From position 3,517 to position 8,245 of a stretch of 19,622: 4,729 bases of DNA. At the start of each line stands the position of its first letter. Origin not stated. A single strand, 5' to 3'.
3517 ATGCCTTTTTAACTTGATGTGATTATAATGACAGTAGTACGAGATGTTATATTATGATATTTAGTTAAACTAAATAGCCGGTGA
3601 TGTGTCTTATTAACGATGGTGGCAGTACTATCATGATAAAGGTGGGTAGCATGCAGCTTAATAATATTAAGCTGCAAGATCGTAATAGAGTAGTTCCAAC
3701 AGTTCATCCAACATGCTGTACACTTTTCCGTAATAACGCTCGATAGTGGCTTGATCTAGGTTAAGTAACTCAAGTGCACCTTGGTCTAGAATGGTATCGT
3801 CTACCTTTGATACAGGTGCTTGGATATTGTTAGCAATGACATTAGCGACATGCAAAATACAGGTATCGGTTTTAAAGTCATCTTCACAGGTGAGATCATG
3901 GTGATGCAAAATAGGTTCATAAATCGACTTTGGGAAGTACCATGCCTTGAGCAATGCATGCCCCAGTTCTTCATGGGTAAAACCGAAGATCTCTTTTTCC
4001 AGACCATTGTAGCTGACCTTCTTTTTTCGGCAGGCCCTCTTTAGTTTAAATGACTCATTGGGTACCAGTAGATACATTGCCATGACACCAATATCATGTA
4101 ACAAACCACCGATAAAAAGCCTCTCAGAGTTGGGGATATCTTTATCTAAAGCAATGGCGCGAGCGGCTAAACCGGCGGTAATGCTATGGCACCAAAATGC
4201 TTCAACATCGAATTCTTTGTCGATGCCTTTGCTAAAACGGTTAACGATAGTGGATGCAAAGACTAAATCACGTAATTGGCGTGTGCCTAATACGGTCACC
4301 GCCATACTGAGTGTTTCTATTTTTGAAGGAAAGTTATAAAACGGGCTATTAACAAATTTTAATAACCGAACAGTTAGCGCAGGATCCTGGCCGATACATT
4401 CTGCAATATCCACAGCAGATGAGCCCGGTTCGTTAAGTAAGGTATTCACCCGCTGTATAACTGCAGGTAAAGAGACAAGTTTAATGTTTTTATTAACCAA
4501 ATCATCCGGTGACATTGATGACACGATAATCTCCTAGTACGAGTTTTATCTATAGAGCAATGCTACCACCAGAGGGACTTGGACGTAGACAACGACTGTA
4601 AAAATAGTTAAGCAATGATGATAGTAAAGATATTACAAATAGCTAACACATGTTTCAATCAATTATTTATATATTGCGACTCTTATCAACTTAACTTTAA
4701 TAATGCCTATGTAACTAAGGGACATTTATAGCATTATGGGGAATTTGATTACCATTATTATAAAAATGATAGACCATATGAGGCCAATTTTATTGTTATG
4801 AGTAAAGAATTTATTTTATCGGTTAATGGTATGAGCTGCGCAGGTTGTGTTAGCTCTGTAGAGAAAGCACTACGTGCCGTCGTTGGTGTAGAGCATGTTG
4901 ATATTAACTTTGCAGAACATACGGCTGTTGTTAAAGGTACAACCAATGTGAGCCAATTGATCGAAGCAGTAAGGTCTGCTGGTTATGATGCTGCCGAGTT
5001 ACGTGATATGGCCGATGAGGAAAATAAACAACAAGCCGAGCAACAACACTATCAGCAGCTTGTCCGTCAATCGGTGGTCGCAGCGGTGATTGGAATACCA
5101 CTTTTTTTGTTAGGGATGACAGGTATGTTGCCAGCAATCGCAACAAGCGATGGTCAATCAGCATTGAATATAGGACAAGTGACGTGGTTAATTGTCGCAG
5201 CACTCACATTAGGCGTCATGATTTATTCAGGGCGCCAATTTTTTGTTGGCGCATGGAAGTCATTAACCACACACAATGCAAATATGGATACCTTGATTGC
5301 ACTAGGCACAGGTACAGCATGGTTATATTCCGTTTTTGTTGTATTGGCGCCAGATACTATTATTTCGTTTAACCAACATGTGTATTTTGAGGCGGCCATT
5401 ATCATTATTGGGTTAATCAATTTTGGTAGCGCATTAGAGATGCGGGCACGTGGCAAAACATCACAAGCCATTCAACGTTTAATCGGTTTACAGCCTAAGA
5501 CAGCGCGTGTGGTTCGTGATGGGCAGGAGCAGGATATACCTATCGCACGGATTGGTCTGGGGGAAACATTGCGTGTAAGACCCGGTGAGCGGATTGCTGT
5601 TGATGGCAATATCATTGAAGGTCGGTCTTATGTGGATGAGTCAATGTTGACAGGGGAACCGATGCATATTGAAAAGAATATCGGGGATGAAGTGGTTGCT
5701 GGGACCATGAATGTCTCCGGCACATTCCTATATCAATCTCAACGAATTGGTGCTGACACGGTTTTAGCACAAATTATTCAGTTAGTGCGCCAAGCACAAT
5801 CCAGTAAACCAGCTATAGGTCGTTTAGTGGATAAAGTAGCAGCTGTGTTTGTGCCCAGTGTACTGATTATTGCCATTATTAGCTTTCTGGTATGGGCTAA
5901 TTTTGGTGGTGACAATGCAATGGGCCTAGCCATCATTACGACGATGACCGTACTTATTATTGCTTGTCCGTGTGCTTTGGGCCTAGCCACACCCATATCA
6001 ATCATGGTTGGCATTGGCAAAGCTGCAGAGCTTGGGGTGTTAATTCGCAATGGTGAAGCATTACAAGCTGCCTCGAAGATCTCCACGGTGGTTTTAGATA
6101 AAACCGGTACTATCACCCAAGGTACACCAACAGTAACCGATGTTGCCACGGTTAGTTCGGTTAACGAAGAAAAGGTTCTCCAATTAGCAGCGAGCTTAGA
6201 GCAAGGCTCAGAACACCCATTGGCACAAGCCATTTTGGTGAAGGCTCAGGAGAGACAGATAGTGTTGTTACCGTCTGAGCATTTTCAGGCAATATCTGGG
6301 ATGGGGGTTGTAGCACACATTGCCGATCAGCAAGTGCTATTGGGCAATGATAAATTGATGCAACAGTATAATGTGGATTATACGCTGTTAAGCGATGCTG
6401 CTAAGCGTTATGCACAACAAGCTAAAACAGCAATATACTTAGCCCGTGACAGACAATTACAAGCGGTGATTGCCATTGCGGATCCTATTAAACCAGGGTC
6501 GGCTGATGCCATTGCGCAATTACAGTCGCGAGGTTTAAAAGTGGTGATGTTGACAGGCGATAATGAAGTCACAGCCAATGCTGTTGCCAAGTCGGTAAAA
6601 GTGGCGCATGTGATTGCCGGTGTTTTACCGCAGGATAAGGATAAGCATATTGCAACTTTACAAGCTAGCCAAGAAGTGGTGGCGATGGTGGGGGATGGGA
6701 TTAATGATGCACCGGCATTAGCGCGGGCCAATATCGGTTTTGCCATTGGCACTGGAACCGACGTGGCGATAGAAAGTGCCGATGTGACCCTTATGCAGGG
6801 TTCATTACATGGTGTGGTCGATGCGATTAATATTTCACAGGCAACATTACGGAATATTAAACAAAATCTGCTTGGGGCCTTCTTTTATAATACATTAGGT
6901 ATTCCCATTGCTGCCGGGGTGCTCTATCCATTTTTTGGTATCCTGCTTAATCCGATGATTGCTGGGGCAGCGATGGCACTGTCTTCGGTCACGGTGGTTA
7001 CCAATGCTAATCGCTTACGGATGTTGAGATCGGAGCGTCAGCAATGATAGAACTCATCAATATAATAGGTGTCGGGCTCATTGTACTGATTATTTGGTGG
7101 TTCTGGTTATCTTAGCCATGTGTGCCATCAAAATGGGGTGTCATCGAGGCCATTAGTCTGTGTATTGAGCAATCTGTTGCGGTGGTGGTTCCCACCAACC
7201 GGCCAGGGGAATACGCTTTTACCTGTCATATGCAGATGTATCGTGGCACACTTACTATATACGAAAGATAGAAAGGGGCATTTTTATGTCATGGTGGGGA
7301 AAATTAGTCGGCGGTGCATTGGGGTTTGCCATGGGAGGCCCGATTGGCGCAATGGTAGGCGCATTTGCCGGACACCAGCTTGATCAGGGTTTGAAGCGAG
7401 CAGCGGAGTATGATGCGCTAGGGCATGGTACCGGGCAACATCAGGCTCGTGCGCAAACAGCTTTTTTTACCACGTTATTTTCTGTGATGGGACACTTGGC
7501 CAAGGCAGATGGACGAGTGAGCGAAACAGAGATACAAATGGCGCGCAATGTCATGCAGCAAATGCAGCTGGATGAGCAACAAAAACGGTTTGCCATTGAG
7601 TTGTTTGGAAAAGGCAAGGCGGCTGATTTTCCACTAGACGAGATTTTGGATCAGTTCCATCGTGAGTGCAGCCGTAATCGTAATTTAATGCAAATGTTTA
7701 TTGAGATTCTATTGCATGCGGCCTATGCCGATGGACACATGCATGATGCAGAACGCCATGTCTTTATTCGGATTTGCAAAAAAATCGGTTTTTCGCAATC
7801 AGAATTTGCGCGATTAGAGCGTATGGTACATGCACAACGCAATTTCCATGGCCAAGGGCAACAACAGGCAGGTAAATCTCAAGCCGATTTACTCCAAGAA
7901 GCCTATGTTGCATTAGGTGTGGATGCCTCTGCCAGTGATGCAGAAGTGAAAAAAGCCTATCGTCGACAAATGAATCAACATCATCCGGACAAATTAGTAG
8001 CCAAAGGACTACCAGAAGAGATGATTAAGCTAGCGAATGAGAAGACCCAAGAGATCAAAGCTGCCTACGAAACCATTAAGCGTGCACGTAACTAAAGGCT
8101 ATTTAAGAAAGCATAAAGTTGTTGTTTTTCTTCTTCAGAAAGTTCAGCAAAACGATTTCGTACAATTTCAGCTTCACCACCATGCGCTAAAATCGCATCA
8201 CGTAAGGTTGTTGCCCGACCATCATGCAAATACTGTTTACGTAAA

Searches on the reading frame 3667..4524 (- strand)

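Call 6: search_protein_families(library=pfam, proteins=[window:3667-4524:-], max_evalue=0.01)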
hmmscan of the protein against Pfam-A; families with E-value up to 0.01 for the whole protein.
window:3667-4524:- (285 aa): 2 families
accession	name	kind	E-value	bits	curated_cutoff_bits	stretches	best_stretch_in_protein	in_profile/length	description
PF08668.18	HDOD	-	1.6e-60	204.4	22.9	1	16-210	1-195/196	HDOD domain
PF01966.28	HD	-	6.6e-05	23.6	22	1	112-211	3-88/116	HD domain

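Call 7: search_protein_families(library=ncbifam, proteins=[window:3667-4524:-], max_evalue=0.01)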
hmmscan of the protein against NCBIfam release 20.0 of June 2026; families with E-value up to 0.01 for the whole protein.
window:3667-4524:- (285 aa): 2 families
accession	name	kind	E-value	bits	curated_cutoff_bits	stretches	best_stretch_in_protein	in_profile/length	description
TIGR00277.1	HDIG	domain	5e-05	23.1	27.6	1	113-209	8-82/84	HDIG domain-containing metalloprotein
TIGR01596.1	cas3_HD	equivalog_domain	0.0037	17.3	43.45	0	125-256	21-138/178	CRISPR-associated endonuclease Cas3''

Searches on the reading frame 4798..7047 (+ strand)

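Call 6: search_protein_families(library=pfam, proteins=[window:4798-7047:+], max_evalue=0.01)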
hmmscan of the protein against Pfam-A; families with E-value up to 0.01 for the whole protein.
window:4798-7047:+ (749 aa): 6 families
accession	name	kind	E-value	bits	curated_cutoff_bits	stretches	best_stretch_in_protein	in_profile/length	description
PF00122.25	E1-E2_ATPase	-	1.7e-55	187.8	28.1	1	231-411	2-180/181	E1-E2 ATPase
PF00702.32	Hydrolase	-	2.5e-35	123.1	26.4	1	428-645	1-191/191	haloacid dehalogenase-like hydrolase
PF00403.32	HMA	-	2.1e-16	60.5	24.8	1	7-64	2-62/62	Heavy-metal-associated domain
PF08282.18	Hydrolase_3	-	2.3e-08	34.5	20.9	1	619-677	197-255/255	haloacid dehalogenase-like hydrolase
PF12710.13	HAD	-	4.9e-05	24.3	27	1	528-641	46-188/189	haloacid dehalogenase-like hydrolase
PF00482.28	T2SSF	-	0.0053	17.2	25.2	0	48-112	61-125/125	Type II secretion system (T2SS), protein F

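Call 7: search_protein_families(library=ncbifam, proteins=[window:4798-7047:+], max_evalue=0.01)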
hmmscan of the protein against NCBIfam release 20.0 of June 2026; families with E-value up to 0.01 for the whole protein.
window:4798-7047:+ (749 aa): 39 families (the best 25 are shown)
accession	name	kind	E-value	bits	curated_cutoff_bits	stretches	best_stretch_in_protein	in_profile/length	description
NF007952.0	PRK10671.1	equivalog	1.9e-263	876.5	1316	1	7-742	107-833/838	copper-exporting P-type ATPase CopA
TIGR01525.1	ATPase-IB_hvy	subfamily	1.1e-186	622.1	346.25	1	163-740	1-560/560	heavy metal translocating P-type ATPase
TIGR01511.1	ATPase-IB1_Cu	subfamily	1.9e-182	607.9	397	1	145-741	2-542/542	copper-translocating P-type ATPase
NF008262.1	PRK11033.1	equivalog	2.9e-126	422.7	1005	2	197-745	196-730/731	zinc/cadmium/mercury/lead-transporting ATPase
TIGR01512.1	ATPase-IB2_Cd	subfamily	8e-119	397.5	313.5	2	188-538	10-329/494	cadmium family heavy metal-translocating P-type ATPase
NF033775.1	P_type_ZntA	exception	3.9e-113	379.2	1240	2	198-745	202-731/732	Zn(II)/Cd(II)/Pb(II) translocating P-type ATPase ZntA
TIGR01494.1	ATPase_P-type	subfamily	1.5e-89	300.6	62.3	1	203-709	2-464/478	HAD-IC family P-type ATPase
TIGR01497.1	kdpB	equivalog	8.5e-53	179.4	527.9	1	206-682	76-565/675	potassium-transporting ATPase subunit KdpB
TIGR01647.1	ATPase-IIIA_H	equivalog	5e-48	163.9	615.5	2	187-603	46-482/755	plasma-membrane proton-efflux P-type ATPase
NF010609.0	PRK14010.1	equivalog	1.3e-46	159.1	1323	1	201-670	71-548/673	K(+)-transporting ATPase subunit B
TIGR01517.1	ATPase-IIB_Ca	equivalog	8e-46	156.6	507.05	3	234-459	156-391/882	calcium-translocating P-type ATPase, PMCA-type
TIGR01522.1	ATPase-IIA2_Ca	equivalog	7.6e-33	113.3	798.3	3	601-689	563-652/854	calcium-transporting P-type ATPase, PMR1-type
TIGR01116.1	ATPase-IIA1_Ca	equivalog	2.8e-31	108.4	703.4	2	552-689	455-607/799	calcium-translocating P-type ATPase, SERCA-type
TIGR01524.1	ATPase-IIIB_Mg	equivalog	5.3e-30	104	610.75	3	594-704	571-684/867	magnesium-translocating P-type ATPase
TIGR01106.1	ATPase-IIC_X-K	subfamily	1.1e-29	103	946.1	3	193-450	102-366/997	Na,H/K antiporter P-type ATPase subunit alpha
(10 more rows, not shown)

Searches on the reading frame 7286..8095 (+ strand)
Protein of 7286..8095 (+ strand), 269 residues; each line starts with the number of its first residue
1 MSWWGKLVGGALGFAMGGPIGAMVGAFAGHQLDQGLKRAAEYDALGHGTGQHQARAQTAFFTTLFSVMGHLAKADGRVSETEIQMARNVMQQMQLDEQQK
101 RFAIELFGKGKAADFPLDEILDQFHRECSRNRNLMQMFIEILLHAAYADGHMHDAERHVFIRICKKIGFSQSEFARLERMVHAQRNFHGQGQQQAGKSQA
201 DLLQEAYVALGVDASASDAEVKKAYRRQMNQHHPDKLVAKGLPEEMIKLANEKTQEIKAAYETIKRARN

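Call 6: search_protein_families(library=pfam, proteins=[window:7286-8095:+], max_evalue=0.01)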
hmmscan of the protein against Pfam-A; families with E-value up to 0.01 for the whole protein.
window:7286-8095:+ (269 aa): 5 families
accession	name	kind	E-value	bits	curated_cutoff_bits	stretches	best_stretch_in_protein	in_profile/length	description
PF05099.18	TerB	-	1e-18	68.1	24.4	1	64-177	4-116/118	Tellurite resistance protein TerB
PF00226.36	DnaJ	-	1.8e-11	44.4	27.8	1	206-266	2-55/63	DnaJ domain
PF04391.17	DUF533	-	1.6e-08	34.8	29.6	1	17-102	30-111/178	Protein of unknown function (DUF533)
PF13446.11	RPT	-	0.0029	17.8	28.2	1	203-235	2-34/59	A repeated domain in UCH-protein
PF13488.11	Gly-zipper_Omp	-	0.0047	17.3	25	1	5-33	14-43/46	Glycine zipper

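Call 7: search_protein_families(library=ncbifam, proteins=[window:7286-8095:+], max_evalue=0.01)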
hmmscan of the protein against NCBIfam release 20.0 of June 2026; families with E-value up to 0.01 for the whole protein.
window:7286-8095:+ (269 aa): 13 families
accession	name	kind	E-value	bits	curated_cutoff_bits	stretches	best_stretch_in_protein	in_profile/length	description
NF006948.0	PRK09430.1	equivalog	1.1e-98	330.1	162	1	1-268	1-264/267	co-chaperone DjlA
NF050028.1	CldAdptActJ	equivalog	9.4e-13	48.5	150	1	207-265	5-61/93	cold adaptation protein ActJcold adaptation protein ActJ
TIGR02349.1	DnaJ_bact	equivalog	1.9e-08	34.1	377.2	1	207-264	3-53/354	molecular chaperone DnaJ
NF008035.0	PRK10767.1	subfamily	1.5e-07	30.8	338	1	206-265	6-58/374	molecular chaperone DnaJ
NF010871.0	PRK14278.1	equivalog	1e-06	27.9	502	1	205-264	4-55/378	molecular chaperone DnaJ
NF010874.0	PRK14281.1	equivalog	5.4e-06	25.8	619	1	205-264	4-56/397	chaperone protein DnaJ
NF010892.0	PRK14299.1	equivalog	1.9e-05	24.1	392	1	205-262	5-54/291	chaperone protein DnaJ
NF010872.0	PRK14279.1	equivalog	1.9e-05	23.9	556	1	204-254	9-59/394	molecular chaperone DnaJ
NF006502.0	PRK08937.3-2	equivalog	2.9e-05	23.7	259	1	199-265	198-262/275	adenylosuccinate lyase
NF010894.0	PRK14301.1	equivalog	3.7e-05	22.9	548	1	206-258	6-58/373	chaperone protein DnaJ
TIGR03789.1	pdsO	hypoth_equivalog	0.00034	20.4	152.2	1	9-98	50-134/243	sortase-associated OmpA-like protein PdsO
NF010885.0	PRK14292.1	equivalog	0.00061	18.9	585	1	206-251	4-49/371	chaperone protein DnaJ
NF037946.1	terminal_TopJ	equivalog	0.0012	17.4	300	1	207-262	8-55/810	terminal organelle assembly protein TopJ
